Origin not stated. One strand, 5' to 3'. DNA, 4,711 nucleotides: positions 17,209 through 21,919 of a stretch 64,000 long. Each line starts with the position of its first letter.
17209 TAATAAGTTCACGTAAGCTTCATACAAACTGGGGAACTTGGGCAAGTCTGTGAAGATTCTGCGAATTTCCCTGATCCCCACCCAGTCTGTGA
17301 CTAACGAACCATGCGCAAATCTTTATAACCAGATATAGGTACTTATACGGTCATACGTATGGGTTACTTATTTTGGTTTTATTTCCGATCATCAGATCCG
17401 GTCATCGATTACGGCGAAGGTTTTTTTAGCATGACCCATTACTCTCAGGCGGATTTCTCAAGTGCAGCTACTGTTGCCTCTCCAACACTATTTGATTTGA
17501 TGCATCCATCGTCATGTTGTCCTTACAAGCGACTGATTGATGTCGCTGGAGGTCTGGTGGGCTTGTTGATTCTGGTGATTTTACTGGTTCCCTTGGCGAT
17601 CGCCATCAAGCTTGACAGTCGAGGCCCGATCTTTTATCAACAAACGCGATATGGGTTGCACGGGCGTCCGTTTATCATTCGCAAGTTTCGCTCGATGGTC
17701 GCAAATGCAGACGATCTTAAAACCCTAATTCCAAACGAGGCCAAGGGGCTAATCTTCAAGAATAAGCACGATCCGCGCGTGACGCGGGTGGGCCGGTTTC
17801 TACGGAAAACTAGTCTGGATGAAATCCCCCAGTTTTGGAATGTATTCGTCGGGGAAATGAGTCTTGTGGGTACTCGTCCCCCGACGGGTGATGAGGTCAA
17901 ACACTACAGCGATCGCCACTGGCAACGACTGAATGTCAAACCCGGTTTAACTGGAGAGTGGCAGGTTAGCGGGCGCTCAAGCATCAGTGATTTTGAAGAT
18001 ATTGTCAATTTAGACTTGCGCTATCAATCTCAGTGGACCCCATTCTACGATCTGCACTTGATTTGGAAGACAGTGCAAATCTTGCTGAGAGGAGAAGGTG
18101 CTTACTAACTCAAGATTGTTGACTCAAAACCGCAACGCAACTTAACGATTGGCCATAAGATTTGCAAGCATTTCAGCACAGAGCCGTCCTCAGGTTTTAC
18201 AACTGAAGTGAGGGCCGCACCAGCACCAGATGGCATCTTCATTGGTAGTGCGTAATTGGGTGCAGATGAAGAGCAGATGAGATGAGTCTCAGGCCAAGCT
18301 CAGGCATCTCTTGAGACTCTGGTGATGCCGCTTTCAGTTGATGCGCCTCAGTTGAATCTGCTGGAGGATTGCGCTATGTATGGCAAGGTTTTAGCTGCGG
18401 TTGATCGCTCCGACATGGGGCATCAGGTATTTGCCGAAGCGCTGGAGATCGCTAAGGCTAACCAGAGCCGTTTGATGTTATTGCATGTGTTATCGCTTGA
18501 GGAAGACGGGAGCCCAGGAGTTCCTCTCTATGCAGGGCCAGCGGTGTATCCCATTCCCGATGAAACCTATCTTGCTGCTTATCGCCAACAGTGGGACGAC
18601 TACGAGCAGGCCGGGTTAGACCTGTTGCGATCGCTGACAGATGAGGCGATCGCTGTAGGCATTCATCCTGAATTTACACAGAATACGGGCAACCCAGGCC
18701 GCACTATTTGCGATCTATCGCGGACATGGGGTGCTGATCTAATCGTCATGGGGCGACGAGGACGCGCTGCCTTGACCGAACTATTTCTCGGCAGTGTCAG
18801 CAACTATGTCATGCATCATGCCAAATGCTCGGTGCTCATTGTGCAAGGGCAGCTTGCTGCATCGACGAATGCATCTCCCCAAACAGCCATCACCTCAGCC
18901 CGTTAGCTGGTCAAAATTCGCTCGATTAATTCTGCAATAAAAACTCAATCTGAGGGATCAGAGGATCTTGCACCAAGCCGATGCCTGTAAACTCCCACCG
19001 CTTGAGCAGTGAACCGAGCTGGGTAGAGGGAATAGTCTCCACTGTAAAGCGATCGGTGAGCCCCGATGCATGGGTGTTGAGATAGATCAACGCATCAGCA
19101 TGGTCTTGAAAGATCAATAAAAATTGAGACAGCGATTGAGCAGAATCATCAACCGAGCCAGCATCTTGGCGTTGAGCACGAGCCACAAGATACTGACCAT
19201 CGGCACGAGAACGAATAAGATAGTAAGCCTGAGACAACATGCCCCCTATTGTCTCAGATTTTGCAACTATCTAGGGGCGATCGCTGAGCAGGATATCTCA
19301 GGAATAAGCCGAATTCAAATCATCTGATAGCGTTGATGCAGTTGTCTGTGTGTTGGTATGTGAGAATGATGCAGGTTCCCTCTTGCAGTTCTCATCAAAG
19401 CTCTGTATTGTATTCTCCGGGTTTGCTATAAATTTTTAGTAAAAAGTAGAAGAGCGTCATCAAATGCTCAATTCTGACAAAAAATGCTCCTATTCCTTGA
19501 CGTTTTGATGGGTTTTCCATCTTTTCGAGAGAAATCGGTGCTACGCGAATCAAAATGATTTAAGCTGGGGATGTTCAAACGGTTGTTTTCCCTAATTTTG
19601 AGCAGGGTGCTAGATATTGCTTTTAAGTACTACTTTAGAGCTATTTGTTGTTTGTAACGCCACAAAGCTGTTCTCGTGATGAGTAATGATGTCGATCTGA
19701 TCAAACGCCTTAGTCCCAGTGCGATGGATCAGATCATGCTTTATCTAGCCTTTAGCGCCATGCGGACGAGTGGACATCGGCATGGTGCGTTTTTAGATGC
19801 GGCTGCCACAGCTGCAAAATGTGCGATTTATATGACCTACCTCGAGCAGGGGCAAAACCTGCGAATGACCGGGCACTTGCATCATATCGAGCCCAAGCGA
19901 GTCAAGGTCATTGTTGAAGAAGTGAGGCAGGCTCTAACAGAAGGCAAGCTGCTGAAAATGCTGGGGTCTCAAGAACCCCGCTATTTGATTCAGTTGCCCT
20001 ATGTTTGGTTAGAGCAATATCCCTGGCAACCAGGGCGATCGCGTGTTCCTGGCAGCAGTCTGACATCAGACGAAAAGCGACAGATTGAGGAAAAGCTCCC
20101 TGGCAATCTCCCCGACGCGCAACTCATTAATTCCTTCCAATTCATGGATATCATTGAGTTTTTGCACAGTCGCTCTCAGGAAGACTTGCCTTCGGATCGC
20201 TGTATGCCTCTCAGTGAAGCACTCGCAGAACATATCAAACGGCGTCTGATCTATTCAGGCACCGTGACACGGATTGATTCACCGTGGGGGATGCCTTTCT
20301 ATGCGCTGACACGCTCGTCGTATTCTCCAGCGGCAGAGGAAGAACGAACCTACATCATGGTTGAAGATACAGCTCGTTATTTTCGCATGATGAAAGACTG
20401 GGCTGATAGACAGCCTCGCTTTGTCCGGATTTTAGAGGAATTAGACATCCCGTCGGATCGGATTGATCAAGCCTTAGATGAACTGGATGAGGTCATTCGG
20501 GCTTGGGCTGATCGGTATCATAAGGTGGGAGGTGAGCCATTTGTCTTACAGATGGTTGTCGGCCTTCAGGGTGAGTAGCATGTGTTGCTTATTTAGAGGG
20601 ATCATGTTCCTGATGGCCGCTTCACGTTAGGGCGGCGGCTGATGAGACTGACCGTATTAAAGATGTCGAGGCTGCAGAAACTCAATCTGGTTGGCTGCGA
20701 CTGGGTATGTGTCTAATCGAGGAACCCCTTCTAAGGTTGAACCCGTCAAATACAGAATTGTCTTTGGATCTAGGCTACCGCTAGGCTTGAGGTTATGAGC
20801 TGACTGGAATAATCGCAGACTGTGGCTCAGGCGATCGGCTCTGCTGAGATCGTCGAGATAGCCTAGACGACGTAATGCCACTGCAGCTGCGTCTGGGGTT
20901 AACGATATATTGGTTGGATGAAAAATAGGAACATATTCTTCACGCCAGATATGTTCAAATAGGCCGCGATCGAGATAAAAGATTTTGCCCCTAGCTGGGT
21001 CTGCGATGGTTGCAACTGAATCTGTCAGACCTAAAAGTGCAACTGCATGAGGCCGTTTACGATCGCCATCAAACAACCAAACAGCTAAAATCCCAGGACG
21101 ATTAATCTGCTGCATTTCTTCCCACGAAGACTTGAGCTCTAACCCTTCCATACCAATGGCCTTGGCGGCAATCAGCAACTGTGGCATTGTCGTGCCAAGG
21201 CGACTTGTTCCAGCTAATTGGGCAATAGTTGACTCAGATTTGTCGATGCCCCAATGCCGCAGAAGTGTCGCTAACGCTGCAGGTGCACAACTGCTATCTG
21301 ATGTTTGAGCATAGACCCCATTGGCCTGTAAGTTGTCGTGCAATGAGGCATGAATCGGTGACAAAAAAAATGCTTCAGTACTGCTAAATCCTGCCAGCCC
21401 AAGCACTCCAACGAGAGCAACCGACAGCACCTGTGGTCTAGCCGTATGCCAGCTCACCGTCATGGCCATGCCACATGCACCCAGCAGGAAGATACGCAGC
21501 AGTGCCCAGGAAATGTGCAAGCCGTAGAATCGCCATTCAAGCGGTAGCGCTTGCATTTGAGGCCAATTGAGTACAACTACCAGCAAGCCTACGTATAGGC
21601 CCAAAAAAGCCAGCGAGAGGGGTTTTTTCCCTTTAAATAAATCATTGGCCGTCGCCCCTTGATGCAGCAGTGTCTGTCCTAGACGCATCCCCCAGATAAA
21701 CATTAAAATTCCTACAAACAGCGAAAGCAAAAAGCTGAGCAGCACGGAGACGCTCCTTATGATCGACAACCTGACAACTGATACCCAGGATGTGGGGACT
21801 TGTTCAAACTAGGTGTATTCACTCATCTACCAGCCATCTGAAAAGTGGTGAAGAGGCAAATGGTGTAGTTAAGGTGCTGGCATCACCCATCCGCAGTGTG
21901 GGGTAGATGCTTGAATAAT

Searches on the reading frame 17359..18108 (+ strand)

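Call 52: search_protein_families(library=pfam, proteins=[window:17359-18108:+], max_evalue=0.00001)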
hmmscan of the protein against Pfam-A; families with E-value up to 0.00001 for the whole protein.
window:17359-18108:+ (249 aa): 1 family
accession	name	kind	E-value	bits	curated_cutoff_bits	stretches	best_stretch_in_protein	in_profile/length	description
PF02397.22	Bac_transf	-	2.1e-62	210.3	27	1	57-243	1-178/179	Bacterial sugar transferase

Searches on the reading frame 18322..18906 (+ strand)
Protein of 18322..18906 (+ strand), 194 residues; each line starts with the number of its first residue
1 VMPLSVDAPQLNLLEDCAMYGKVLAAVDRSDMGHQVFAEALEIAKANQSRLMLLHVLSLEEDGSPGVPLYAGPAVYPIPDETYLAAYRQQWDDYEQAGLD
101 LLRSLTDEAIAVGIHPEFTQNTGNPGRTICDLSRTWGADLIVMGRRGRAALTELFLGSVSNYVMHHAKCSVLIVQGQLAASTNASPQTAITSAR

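Call 52: search_protein_families(library=pfam, proteins=[window:18322-18906:+], max_evalue=0.00001)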
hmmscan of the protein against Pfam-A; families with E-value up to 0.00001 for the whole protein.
window:18322-18906:+ (194 aa): 1 family
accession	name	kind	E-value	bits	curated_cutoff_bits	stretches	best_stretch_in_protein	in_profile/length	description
PF00582.32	Usp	-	7.7e-34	117.7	24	1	19-174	1-140/141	Universal stress protein family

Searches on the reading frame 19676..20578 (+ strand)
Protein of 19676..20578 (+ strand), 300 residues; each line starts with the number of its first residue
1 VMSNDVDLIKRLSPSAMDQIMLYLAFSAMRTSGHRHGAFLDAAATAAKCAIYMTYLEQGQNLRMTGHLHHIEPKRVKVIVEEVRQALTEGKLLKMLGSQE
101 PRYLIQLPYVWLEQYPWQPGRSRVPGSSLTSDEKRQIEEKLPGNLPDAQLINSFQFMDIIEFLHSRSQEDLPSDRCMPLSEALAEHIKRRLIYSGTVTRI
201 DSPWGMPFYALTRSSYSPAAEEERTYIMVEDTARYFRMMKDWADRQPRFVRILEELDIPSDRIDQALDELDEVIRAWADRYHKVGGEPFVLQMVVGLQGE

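Call 52: search_protein_families(library=pfam, proteins=[window:19676-20578:+], max_evalue=0.00001)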
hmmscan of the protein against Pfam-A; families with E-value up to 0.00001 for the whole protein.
window:19676-20578:+ (300 aa): 2 families
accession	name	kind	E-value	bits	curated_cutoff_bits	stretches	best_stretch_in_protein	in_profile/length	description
PF03574.21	Peptidase_S48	-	8.9e-80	266.4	27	1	55-203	1-149/149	Peptidase family S48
PF18460.6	HetR_C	-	2.2e-41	140.1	27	1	221-296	2-77/79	Heterocyst differentiation regulator C-terminal Hood domain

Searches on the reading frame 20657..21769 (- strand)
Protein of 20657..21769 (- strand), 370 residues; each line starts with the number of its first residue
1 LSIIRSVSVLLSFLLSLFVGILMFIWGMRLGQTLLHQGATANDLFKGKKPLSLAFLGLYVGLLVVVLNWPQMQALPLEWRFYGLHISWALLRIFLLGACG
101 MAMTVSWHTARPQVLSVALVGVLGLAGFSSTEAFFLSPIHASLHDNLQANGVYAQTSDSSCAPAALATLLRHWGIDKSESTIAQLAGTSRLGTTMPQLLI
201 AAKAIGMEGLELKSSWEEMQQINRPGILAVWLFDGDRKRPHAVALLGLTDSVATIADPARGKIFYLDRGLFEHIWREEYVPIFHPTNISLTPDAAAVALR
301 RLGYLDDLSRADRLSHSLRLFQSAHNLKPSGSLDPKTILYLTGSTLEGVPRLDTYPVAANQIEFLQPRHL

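Call 52: search_protein_families(library=pfam, proteins=[window:20657-21769:-], max_evalue=0.00001)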
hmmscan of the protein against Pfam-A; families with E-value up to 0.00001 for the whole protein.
window:20657-21769:- (370 aa): 1 family
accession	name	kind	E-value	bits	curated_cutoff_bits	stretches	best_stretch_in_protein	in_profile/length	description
PF03412.21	Peptidase_C39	-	2.8e-16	60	22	1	153-279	5-124/133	Peptidase C39 family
